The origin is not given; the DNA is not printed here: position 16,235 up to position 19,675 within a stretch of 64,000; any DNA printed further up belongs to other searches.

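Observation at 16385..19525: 1046-aa lipoprotein with about 125 cysteines arranged as tandem CxxC-H-CxxC-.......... modules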

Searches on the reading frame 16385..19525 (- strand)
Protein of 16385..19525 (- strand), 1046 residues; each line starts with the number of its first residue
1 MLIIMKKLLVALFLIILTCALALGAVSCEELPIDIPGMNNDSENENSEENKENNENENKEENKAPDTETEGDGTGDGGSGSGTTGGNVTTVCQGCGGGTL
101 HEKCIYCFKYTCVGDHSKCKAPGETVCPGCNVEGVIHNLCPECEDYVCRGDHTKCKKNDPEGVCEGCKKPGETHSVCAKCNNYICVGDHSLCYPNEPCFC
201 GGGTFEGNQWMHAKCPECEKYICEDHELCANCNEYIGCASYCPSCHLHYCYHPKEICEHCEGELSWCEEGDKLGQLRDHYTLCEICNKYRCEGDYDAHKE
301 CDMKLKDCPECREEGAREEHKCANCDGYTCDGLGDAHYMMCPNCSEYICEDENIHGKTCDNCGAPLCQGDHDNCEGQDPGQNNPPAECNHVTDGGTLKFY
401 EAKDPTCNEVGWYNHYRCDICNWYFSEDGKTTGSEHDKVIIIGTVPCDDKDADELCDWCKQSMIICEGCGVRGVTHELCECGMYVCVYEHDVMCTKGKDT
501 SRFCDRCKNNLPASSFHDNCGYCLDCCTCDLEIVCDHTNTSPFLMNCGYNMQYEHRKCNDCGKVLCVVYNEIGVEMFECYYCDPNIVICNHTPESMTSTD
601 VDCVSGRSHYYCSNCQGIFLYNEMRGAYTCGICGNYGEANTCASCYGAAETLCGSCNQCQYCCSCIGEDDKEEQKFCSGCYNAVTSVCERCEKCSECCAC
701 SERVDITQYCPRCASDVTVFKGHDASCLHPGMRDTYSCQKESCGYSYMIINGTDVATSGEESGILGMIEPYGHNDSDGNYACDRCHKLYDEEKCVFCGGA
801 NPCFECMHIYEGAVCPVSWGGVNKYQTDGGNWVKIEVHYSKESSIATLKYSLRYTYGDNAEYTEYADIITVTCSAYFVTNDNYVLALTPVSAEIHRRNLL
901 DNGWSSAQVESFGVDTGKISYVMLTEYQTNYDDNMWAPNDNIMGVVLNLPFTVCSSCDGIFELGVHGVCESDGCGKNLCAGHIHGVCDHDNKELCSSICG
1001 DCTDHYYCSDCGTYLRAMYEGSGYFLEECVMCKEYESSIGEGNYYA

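Call 4: search_protein_families(library=pfam, proteins=[window:16385-19525:-], max_evalue=10)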
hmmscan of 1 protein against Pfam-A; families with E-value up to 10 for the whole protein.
window:16385-19525:- (1046 aa): 2 families
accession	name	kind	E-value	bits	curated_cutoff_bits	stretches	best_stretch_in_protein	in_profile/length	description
PF25287.1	zf-B_box_Trim66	-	0.0019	18.3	27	1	163-186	4-27/35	Trim66, B-box zinc-binding domain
PF07172.16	GRP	-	0.026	15.6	30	1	7-98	4-85/90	Glycine rich protein family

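Call 5: search_protein_families(library=ncbifam, proteins=[window:16385-19525:-], max_evalue=10)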
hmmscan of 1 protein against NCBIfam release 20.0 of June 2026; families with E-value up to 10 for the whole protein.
window:16385-19525:- (1046 aa): 1 family
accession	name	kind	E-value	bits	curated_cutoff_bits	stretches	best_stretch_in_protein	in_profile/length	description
TIGR04313.1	aro_clust_Mycop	subfamily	0.076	12.7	40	1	5-61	1-48/296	aromatic motif membrane protein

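Call 6: search_solved_structures(query=window:16385-19525:-, max_evalue=10, show_alignments=2)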
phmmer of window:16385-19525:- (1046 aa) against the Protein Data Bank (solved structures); distinct sequences matched with E-value up to 10: 8.
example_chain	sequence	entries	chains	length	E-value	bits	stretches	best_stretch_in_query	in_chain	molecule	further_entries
2jne_A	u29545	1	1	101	0.023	15.7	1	208-272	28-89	Hypothetical protein yfgJ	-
7ood_y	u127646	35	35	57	0.068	14.1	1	460-484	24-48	50S ribosomal protein L32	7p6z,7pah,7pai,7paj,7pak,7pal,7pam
5dm6_Z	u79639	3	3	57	0.1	13.5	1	115-147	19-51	50S ribosomal protein L32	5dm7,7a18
4v49_BZ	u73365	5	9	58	0.11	13.4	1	115-147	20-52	50S ribosomal protein L32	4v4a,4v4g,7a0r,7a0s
1nwx_Z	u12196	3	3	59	0.11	13.4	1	115-147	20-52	ribosomal protein L32 | 50S ribosomal protein L32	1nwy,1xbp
3j3v_0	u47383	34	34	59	0.12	13.4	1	115-149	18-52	50S ribosomal protein L32 | 50S ribosomal protein bL32 | Large ribosomal subunit protein bL32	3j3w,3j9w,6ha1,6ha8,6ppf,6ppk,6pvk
1j5a_M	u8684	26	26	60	0.12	13.3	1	115-147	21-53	RIBOSOMAL PROTEIN L32 | 50S ribosomal protein L32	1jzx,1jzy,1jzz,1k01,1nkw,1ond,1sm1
8rjc_9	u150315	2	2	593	1.5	9.7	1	8-81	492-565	Calnexin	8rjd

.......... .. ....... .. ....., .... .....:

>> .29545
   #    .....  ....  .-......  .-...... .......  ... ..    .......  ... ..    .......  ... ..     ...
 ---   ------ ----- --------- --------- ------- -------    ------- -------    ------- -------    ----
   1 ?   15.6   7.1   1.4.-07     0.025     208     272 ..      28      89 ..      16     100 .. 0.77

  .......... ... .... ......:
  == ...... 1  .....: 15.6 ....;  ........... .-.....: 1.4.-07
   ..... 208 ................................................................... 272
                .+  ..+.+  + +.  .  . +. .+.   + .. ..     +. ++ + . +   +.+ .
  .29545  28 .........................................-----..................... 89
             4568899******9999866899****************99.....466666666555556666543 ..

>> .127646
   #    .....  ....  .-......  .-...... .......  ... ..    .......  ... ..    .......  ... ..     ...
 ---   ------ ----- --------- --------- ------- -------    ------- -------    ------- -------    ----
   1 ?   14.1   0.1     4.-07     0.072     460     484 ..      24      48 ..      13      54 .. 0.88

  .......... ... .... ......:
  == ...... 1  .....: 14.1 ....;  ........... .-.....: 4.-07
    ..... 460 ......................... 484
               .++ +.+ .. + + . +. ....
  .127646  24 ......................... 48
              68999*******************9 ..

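Call 7: find_homologous_proteins(query=window:16385-19525:-, max_evalue=0.001)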
Query window:16385-19525:- (1046 aa): 3 proteins with E <= 0.001 among 8000 candidates.
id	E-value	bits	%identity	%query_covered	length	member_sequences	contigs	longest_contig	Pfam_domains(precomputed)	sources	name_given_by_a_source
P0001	0.0e+0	2286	98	85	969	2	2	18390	-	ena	-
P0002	1.5e-84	303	32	84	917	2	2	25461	-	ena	-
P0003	1.3e-6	45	28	25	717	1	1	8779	PF09479.17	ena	-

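Call 10: find_related_loci(query=window:16385-19525:-, collection=genome_contigs, flank=10000)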
Query window:16385-19525:- (1046 aa) in genome_contigs; peptide patterns used: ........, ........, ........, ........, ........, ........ (x = any residue, [..] = any of these).
56 stretches matched a pattern, but none encodes a relative of the query by tblastn (E <= 1e-3).

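Call 11: find_encoding_contigs(protein=P0002, flank=10000, max_places=4)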
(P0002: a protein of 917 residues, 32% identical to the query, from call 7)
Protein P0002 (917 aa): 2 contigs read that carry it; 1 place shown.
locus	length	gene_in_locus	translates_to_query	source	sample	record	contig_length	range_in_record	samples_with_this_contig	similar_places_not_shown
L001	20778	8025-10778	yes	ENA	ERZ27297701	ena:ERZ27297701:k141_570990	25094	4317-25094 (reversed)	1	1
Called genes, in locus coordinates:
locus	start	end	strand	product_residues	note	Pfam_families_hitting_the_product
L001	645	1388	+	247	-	-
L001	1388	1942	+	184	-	-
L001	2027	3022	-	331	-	-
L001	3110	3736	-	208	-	-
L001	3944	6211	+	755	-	PF22666:Glyco_hydro_2_N2 (weak), PF00703:Glyco_hydro_2, PF17786:Mannosidase_ig, PF17753:Ig_mannosidase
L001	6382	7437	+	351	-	PF03786:UxuA, PF01261:AP_endonuc_2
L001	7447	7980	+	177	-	-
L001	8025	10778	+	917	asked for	-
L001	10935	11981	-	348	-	PF01073:3Beta_HSD, PF01370:Epimerase, PF02719:Polysacc_synt_2, PF04321:RmlD_sub_bind, PF07993:NAD_binding_4, PF16363:GDP_Man_Dehyd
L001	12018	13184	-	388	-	PF14907:NTP_transf_5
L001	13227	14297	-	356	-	PF04321:RmlD_sub_bind, PF01073:3Beta_HSD, PF01370:Epimerase, PF02719:Polysacc_synt_2, PF07993:NAD_binding_4, PF16363:GDP_Man_Dehyd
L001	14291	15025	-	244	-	PF00483:NTP_transferase, PF01128:IspD (faint), PF12804:NTP_transf_3 (weak)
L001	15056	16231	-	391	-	PF10509:GalKase_gal_bdg (weak), PF00288:GHMP_kinases_N, PF08544:GHMP_kinases_C (weak)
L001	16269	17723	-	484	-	PF01943:Polysacc_synt, PF13440:Polysacc_synt_3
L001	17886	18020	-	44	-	-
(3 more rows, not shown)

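Call 12: find_encoding_contigs(protein=P0003, flank=10000, max_places=4)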
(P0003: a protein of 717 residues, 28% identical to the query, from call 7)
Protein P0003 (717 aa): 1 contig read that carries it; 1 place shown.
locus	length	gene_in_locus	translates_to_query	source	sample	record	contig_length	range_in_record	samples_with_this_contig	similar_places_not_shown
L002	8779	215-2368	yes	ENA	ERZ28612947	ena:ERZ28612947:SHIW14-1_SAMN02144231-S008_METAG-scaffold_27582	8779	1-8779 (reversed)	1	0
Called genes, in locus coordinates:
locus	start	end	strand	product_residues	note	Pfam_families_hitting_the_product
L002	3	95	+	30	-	?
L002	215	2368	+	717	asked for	PF09479:Flg_new (weak)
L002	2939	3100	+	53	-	-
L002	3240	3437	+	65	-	-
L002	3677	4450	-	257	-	PF00756:Esterase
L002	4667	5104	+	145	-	PF01590:GAF, PF13185:GAF_2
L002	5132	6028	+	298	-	PF07885:Ion_trans_2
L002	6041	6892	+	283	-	PF00248:Aldo_ket_red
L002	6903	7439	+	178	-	PF02525:Flavodoxin_2, PF03358:FMN_red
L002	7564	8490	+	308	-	PF00291:PALP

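Call 26: search_protein_representatives(protein=window:16385-19525:-)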
Query: 1046 residues. Proteins with E-value up to 0.001 (for the whole library): 49; up to 1e-10: 12; up to 1e-30: 6. The best 49 are listed.
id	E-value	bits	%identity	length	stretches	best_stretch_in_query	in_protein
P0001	0.0e+00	2285.7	99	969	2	185-1046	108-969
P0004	5.5e-90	319.2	61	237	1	813-1037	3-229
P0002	4.7e-85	302.9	39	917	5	674-1033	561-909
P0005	1.9e-58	214.8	40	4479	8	675-1033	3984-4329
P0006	1.2e-57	212.1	37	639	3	662-1037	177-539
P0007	1.7e-48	181.8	41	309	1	726-1037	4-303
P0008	1.0e-22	96.4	41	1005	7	91-203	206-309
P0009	4.7e-15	71.0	33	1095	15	394-430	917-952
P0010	1.7e-12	62.6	44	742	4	392-433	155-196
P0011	8.6e-12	60.2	37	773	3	120-374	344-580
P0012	1.1e-11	59.9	37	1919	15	393-441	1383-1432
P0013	4.7e-11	57.8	44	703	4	396-438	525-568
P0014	6.9e-10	53.9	39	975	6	398-442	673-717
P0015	9.8e-10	53.4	40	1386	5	95-162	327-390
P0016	1.8e-09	52.5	35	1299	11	393-443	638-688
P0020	6.6e-09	50.7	37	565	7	393-430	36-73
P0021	6.9e-09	50.6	41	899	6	126-234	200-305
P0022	1.6e-08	49.4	36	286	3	156-246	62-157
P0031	2.9e-05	38.6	39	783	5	83-156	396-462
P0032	4.0e-05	38.2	38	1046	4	394-442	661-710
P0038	2.8e-04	35.3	44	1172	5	98-174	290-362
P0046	5.7e-04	34.3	41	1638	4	94-158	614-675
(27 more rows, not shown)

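Call 29: search_protein_families(library=pfam, proteins=[P0005, P0009, P0010, P0013, P0008, P0015], max_evalue=0.01)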
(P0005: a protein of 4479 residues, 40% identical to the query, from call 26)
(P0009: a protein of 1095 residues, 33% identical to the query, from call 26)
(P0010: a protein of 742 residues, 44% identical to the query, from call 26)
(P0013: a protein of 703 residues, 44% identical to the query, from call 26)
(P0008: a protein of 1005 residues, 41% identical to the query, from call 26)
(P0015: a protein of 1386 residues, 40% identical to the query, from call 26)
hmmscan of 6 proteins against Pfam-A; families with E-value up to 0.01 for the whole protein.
P0005 (4479 aa): 3 families
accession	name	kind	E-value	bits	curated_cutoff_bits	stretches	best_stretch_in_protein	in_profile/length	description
PF13306.12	LRR_5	-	2.9e-71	237.8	27.7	5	3056-3140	22-103/127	BspA type Leucine rich repeat region (6 copies)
PF00404.24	Dockerin_1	-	2.3e-10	40.9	22.9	1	91-143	2-56/57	Dockerin type I domain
PF09479.16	Flg_new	-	6e-07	29.9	27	1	438-500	1-65/65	Listeria-Bacteroides repeat domain (List_Bact_rpt)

P0009 (1095 aa): 2 families
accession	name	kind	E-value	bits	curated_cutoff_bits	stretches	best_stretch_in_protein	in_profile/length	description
PF06639.16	BAP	-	0.00069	20.5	25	0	691-749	14-70/76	Basal layer antifungal peptide (BAP)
PF13894.12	zf-C2H2_4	-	0.0012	19.9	27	0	122-137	1-16/24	C2H2-type zinc finger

P0010 (742 aa): 0 families

P0013 (703 aa): 2 families
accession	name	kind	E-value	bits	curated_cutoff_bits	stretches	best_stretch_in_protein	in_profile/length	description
PF19553.4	DUF6076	-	1.3e-05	25.5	23.5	0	496-518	54-76/168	Family of unknown function (DUF6076)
PF20592.3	pAdhesive_10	-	0.00028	21.6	27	0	373-401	120-149/167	Putative adhesin domain (group 10)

P0008 (1005 aa): 0 families

P0015 (1386 aa): 1 family
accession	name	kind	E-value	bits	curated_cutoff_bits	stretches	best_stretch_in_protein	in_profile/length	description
PF13306.12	LRR_5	-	3.7e-21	75.8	27.7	1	1064-1130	2-65/127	BspA type Leucine rich repeat region (6 copies)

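Call 31: search_protein_families(library=ncbifam, proteins=[P0009, P0020, P0008, P0021, P0006, P0011], max_evalue=0.01)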
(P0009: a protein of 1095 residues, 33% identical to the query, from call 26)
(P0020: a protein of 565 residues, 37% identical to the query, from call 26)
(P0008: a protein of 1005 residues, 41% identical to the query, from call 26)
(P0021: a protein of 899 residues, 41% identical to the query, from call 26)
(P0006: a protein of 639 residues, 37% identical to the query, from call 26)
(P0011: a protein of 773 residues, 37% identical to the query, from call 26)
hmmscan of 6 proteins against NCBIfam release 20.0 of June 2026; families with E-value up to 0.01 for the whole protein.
P0009 (1095 aa): 0 families

P0020 (565 aa): 0 families

P0008 (1005 aa): 0 families

P0021 (899 aa): 0 families

P0006 (639 aa): 0 families

P0011 (773 aa): 0 families

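Call 46: find_encoding_contigs(protein=P0006, flank=8000, max_places=3)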
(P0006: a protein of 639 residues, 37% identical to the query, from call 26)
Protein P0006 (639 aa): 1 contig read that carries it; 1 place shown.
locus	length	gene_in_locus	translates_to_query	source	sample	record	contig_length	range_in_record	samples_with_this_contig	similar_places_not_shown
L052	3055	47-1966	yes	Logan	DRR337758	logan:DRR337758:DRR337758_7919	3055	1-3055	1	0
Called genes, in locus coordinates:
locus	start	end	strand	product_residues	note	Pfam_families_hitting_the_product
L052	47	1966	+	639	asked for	-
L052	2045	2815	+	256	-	PF13306:LRR_5, PF13855:LRR_8 (faint), PF13306:LRR_5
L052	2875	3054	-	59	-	?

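Call 47: find_encoding_contigs(protein=P0008, flank=8000, max_places=3)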
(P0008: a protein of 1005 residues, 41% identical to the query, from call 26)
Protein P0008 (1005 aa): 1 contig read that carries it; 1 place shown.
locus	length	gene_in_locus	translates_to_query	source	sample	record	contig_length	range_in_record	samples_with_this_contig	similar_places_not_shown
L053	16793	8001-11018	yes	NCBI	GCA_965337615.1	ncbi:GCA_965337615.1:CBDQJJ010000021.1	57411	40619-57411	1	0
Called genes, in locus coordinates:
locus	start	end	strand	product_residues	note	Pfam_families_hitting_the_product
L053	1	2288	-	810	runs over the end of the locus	-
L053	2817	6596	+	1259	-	PF13195:DUF4011 (weak), PF13245:AAA_19 (faint), PF13086:AAA_11, PF13087:AAA_12, PF18741:MTES_1575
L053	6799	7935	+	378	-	PF14307:Glyco_tran_WbsX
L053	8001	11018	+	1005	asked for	-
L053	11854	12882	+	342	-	PF13407:Peripla_BP_4 (faint), PF04392:ABC_sub_bind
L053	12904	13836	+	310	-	PF02653:BPD_transp_2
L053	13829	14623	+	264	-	PF09818:ABC_ATPase (faint), PF02463:SMC_N, PF00005:ABC_tran, PF13304:AAA_21 (faint)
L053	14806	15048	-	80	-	PF13443:HTH_26, PF01381:HTH_3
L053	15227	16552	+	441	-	PF05725:FNIP (faint), PF13306:LRR_5, PF13855:LRR_8 (faint), PF13306:LRR_5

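Call 52: find_encoding_contigs(protein=P0001, flank=6000, max_places=3)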
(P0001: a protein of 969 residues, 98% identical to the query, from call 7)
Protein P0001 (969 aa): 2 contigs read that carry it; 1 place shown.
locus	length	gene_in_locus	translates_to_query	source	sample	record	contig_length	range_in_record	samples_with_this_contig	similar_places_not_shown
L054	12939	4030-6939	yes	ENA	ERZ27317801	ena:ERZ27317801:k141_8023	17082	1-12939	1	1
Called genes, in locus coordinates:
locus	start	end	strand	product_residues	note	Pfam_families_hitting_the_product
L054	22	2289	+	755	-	PF22666:Glyco_hydro_2_N2 (weak), PF00703:Glyco_hydro_2, PF02836:Glyco_hydro_2_C, PF16355:DUF4982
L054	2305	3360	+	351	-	PF03786:UxuA, PF01261:AP_endonuc_2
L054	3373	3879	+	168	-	-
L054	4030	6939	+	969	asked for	-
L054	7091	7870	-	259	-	PF02311:AraC_binding (weak), PF07883:Cupin_2 (weak), PF00165:HTH_AraC (weak), PF12833:HTH_18, PF00165:HTH_AraC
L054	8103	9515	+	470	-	PF02056:Glyco_hydro_4, PF11975:Glyco_hydro_4C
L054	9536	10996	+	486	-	PF00144:Beta-lactamase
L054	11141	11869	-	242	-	PF03009:GDPD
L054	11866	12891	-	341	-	PF01370:Epimerase, PF02719:Polysacc_synt_2, PF04321:RmlD_sub_bind, PF01073:3Beta_HSD, PF16363:GDP_Man_Dehyd, PF07993:NAD_binding_4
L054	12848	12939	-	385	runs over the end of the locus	PF14907:NTP_transf_5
